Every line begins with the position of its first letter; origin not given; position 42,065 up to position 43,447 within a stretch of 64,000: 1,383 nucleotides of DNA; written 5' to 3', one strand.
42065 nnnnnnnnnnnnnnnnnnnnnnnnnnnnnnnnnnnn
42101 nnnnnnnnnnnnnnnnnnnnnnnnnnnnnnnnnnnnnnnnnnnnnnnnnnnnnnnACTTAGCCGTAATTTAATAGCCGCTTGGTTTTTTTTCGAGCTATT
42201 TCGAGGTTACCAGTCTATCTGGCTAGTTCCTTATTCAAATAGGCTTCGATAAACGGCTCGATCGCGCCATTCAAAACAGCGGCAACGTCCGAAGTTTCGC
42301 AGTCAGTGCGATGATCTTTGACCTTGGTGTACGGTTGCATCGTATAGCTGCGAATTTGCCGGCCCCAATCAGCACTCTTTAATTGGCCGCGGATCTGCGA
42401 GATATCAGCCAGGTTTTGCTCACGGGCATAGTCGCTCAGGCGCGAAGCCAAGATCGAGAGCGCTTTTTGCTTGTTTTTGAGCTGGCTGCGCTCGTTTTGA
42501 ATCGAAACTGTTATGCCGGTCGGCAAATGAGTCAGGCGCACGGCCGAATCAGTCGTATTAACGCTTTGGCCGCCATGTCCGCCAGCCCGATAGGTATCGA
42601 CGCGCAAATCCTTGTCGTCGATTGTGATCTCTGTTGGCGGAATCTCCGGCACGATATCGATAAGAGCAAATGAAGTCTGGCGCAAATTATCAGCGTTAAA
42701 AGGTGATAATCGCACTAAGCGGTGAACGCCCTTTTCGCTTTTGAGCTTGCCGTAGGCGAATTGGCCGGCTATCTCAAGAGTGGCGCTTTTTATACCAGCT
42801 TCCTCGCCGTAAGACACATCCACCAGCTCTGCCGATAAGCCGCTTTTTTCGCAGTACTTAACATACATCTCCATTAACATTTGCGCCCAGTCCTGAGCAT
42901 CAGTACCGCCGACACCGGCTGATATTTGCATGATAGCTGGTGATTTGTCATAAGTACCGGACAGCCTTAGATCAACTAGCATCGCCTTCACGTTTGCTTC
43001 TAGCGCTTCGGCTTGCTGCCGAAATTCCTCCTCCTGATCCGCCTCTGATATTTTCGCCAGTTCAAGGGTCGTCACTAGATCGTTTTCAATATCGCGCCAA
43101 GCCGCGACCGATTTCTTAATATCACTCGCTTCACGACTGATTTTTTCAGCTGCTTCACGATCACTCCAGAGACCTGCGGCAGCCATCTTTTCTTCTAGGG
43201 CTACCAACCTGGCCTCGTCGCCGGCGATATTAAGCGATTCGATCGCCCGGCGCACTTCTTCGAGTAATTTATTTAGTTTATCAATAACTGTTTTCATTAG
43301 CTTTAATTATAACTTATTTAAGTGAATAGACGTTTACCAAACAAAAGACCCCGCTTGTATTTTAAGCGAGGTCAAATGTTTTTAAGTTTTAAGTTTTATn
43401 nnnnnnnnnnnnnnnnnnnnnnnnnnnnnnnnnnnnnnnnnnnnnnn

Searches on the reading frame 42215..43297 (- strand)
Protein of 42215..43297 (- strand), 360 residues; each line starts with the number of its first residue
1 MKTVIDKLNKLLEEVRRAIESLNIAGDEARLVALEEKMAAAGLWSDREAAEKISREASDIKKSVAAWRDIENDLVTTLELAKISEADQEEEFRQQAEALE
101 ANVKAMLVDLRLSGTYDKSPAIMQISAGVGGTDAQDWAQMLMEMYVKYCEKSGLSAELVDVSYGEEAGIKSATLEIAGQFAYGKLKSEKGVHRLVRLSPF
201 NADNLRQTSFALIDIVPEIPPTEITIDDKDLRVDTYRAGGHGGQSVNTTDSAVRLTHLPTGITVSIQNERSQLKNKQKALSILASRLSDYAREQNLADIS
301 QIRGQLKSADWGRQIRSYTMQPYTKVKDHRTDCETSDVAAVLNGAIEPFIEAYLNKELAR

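Call 68: search_protein_families(library=pfam, proteins=[window:42215-43297:-], max_evalue=0.00001)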
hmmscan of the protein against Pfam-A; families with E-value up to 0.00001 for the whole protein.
window:42215-43297:- (360 aa): 2 families
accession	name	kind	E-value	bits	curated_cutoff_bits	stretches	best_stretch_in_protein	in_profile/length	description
PF03462.23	PCRF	-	1.2e-47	162.7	24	1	29-212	3-193/194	PCRF domain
PF00472.26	RF-1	-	1.1e-37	129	35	1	222-330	3-116/116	RF-1 domain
